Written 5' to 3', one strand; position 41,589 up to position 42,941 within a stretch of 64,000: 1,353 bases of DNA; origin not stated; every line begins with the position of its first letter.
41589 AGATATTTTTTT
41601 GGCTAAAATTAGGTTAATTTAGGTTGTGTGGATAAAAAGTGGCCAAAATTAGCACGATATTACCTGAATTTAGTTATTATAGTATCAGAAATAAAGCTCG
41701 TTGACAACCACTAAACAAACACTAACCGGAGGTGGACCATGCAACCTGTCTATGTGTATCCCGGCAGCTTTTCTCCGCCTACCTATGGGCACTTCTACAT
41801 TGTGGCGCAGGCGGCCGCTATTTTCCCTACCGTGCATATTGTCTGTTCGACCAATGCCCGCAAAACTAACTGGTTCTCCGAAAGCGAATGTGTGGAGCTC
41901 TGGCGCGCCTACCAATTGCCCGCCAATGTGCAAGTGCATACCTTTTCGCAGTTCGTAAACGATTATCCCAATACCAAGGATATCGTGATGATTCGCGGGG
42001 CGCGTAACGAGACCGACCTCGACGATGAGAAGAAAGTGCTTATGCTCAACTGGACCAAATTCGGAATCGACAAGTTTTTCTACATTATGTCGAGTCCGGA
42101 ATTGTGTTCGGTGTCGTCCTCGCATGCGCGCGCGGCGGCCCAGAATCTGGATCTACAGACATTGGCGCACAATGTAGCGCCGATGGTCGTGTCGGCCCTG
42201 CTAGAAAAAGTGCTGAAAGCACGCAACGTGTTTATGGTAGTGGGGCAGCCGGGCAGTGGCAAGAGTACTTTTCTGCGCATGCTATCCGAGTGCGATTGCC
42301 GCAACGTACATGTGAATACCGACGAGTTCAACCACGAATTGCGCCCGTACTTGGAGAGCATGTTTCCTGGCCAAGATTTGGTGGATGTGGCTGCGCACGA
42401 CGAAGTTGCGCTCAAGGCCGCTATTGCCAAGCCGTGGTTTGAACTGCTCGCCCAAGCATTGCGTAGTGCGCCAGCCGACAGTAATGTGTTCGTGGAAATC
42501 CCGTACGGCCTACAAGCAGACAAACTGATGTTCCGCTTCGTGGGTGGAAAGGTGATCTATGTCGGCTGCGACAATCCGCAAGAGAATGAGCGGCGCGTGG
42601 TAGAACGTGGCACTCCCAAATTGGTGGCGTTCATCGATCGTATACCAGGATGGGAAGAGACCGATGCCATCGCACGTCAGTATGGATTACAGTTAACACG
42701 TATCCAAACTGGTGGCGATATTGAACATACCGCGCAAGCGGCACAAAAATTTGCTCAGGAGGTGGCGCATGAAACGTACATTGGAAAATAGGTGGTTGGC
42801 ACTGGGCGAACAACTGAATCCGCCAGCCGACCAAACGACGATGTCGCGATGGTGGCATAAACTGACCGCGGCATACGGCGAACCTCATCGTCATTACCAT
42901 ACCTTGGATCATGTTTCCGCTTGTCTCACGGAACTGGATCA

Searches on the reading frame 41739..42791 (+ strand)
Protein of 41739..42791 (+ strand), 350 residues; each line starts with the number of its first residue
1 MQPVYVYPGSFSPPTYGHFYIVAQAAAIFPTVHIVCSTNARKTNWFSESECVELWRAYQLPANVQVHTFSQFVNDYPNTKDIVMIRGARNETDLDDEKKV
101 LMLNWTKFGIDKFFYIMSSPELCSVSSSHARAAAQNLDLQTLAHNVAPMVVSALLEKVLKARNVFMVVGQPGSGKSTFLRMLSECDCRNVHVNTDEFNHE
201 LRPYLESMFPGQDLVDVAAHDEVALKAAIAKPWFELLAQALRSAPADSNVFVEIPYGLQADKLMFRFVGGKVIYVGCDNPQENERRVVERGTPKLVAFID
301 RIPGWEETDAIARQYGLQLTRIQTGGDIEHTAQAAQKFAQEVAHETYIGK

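Call 81: search_protein_families(library=pfam, proteins=[window:41739-42791:+], max_evalue=0.00001)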
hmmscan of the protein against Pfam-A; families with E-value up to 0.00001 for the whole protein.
window:41739-42791:+ (350 aa): 1 family
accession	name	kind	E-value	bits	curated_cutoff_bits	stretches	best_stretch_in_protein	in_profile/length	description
PF01467.32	CTP_transf_like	-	5.7e-09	36.7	21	1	6-132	1-132/133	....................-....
